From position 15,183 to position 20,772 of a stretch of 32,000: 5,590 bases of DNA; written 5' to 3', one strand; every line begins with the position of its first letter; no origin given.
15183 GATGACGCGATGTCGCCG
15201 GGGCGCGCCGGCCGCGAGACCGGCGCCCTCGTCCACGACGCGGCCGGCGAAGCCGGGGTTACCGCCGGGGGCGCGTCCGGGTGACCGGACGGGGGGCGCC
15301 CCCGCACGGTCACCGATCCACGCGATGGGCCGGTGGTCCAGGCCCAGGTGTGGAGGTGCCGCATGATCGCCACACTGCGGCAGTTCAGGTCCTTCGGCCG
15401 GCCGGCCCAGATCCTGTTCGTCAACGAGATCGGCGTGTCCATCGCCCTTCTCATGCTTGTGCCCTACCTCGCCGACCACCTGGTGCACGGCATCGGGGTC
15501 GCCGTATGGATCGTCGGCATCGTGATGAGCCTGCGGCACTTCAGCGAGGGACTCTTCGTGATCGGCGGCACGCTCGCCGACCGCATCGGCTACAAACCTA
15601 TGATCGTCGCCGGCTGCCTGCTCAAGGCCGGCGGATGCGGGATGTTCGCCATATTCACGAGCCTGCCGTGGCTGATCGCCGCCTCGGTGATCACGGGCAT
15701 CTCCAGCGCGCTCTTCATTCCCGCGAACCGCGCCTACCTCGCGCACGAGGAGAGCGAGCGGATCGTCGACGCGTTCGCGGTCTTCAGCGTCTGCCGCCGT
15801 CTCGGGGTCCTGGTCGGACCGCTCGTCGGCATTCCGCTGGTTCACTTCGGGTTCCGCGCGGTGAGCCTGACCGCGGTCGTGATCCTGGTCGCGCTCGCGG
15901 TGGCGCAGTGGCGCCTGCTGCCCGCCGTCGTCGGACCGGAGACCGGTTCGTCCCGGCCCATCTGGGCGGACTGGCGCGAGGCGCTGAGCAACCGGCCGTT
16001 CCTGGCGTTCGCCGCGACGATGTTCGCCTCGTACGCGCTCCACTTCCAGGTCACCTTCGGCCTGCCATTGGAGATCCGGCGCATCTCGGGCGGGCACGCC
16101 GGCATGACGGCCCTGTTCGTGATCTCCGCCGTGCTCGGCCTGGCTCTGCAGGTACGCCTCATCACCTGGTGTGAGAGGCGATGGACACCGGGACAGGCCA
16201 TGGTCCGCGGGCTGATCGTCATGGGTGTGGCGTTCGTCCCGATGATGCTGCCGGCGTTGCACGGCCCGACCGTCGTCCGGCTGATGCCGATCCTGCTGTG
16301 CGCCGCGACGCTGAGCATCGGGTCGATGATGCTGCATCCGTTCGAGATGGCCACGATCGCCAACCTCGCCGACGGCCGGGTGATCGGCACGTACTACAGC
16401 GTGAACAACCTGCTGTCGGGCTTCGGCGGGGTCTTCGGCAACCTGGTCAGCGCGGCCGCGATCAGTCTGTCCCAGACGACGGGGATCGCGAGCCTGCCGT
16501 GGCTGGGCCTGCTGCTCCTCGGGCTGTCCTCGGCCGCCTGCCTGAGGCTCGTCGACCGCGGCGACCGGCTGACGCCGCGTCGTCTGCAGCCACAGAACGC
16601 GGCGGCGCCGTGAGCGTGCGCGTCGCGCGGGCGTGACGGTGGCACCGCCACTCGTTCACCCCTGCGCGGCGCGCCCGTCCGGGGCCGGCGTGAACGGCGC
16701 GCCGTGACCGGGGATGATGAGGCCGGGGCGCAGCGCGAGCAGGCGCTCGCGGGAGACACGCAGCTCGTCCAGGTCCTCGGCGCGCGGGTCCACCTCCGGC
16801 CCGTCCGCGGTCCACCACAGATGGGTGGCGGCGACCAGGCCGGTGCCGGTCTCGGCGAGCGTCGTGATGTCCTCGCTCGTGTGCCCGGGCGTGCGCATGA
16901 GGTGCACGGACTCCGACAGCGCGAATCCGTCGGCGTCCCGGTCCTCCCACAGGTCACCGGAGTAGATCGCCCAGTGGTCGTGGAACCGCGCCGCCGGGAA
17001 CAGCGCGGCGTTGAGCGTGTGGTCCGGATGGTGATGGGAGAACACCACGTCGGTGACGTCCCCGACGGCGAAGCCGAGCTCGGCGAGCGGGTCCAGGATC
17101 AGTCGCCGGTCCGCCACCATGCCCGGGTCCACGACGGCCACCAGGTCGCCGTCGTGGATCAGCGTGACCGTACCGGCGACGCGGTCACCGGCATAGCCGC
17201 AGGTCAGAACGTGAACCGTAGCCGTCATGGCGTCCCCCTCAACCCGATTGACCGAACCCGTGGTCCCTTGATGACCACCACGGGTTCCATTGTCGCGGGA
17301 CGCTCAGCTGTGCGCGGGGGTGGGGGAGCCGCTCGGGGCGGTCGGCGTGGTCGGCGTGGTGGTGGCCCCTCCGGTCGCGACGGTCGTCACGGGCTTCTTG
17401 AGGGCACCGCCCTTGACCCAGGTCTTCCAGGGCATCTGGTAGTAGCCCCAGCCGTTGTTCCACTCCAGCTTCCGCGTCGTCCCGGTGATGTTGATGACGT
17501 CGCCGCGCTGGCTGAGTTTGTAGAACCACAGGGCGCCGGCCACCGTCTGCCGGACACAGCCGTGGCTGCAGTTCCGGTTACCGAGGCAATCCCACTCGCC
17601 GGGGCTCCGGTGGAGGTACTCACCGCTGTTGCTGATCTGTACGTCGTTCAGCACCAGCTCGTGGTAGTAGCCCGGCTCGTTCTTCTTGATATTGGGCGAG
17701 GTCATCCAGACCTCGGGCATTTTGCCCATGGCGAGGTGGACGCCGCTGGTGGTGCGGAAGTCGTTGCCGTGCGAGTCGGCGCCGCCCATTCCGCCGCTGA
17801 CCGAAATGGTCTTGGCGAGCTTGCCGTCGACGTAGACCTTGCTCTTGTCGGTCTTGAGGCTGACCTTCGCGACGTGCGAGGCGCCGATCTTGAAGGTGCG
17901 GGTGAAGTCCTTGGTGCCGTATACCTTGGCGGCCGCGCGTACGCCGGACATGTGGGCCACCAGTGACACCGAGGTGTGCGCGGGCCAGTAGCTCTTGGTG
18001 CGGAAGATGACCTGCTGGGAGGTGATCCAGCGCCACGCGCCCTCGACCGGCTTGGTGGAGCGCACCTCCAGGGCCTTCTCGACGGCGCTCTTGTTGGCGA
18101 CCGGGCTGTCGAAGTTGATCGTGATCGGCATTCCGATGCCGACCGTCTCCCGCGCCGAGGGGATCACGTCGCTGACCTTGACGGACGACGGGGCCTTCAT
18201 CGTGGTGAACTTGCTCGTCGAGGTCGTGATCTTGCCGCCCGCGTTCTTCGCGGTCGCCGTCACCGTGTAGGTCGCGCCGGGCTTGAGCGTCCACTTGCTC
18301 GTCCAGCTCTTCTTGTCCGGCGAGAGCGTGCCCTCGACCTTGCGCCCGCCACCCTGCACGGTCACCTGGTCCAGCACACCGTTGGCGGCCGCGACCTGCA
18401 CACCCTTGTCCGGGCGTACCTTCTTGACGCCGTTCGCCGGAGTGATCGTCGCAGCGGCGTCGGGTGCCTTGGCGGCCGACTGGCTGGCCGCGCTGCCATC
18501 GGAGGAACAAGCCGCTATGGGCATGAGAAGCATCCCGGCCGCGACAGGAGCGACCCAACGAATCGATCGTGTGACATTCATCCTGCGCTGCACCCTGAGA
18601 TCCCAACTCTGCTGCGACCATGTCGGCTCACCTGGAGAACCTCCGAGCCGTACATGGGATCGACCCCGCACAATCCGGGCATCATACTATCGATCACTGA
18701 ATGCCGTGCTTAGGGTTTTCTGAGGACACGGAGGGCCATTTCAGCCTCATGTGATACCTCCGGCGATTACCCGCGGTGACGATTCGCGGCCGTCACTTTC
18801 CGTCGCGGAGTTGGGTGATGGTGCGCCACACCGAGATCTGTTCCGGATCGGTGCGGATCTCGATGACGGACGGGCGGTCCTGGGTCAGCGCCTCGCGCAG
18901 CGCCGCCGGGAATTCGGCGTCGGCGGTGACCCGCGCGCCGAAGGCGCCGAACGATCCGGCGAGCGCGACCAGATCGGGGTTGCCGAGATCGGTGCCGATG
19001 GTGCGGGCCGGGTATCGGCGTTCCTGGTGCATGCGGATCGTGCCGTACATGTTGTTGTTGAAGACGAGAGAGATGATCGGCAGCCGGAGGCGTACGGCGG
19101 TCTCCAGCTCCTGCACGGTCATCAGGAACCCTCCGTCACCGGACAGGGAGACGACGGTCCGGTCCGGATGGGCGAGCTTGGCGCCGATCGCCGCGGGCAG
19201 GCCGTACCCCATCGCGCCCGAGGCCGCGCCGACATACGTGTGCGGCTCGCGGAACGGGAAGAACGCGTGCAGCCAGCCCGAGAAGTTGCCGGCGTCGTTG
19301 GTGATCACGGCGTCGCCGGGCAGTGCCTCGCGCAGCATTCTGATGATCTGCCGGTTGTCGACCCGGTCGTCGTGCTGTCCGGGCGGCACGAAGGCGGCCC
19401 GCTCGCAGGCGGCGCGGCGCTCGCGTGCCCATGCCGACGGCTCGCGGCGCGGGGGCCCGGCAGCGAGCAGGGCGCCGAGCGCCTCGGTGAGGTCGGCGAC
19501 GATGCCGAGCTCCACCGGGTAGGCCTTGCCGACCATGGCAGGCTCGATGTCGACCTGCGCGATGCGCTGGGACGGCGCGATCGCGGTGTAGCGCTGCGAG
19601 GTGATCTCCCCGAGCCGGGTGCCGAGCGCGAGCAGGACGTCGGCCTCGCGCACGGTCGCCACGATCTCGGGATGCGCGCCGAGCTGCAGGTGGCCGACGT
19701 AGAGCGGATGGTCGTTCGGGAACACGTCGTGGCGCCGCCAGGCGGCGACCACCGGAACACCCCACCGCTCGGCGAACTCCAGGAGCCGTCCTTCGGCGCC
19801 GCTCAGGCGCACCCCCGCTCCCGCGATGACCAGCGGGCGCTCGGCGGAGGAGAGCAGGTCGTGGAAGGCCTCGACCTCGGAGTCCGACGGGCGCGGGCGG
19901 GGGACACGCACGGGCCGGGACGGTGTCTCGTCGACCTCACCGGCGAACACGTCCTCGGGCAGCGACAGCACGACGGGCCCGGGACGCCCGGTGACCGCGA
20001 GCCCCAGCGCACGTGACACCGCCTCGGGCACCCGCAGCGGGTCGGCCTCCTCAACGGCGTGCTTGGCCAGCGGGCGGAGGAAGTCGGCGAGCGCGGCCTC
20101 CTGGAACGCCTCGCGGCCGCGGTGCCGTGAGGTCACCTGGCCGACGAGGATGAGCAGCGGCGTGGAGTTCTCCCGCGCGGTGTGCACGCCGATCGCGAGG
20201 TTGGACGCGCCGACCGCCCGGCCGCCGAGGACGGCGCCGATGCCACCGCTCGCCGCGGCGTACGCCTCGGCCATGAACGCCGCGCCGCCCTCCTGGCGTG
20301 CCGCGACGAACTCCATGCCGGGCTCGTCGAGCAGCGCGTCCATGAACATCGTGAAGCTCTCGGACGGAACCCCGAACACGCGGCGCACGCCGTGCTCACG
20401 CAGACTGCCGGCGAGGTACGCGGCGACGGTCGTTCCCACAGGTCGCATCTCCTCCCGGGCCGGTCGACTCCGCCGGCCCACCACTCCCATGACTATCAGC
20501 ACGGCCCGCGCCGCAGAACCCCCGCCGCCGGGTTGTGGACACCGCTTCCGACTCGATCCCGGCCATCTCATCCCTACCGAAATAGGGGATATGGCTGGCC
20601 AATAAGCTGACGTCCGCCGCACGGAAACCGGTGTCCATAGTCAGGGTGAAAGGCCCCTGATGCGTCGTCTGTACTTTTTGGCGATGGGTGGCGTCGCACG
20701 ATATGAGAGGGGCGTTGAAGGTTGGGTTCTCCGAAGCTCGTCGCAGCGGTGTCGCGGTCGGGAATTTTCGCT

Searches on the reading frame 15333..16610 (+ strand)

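Call 103: search_protein_families(library=pfam, proteins=[window:15333-16610:+], max_evalue=0.0001)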
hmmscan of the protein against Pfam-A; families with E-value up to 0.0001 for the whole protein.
window:15333-16610:+ (426 aa): 1 family
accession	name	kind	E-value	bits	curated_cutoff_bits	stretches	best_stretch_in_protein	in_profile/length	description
PF07690.21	MFS_1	-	5.3e-27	95.1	33.4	1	28-369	5-346/347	Major Facilitator Superfamily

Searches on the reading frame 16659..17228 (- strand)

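Call 103: search_protein_families(library=pfam, proteins=[window:16659-17228:-], max_evalue=0.0001)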
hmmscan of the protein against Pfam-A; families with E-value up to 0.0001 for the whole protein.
window:16659-17228:- (190 aa): 1 family
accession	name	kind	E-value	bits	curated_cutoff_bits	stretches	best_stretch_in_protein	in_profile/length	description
PF00753.33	Lactamase_B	-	6.1e-15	56.1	22.7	1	16-86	3-72/196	Metallo-beta-lactamase superfamily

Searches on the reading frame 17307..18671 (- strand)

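Call 103: search_protein_families(library=pfam, proteins=[window:17307-18671:-], max_evalue=0.0001)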
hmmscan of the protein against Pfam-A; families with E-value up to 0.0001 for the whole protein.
window:17307-18671:- (455 aa): 2 families
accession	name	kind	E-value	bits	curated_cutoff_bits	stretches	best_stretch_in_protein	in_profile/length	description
PF17964.7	Big_10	-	4.2e-50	170.6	22.9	1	83-244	2-163/164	Bacterial Ig domain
PF03734.19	YkuD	-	2.8e-12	47.9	23.4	1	267-395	3-146/146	L,D-transpeptidase catalytic domain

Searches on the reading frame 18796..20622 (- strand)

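Call 103: search_protein_families(library=pfam, proteins=[window:18796-20622:-], max_evalue=0.0001)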
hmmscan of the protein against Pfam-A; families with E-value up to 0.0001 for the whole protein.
window:18796-20622:- (609 aa): 3 families
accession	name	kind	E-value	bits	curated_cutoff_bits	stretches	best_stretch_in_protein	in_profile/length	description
PF02775.26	TPP_enzyme_C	-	8.3e-48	162.4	21.9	1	443-589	1-151/151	Thiamine pyrophosphate enzyme, C-terminal TPP binding domain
PF00205.28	TPP_enzyme_M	-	3.7e-38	130.8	30.4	1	251-385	2-137/137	Thiamine pyrophosphate enzyme, central domain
PF02776.23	TPP_enzyme_N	-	8.2e-31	106.7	26.8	1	65-175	2-113/119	Thiamine pyrophosphate enzyme, N-terminal TPP binding domain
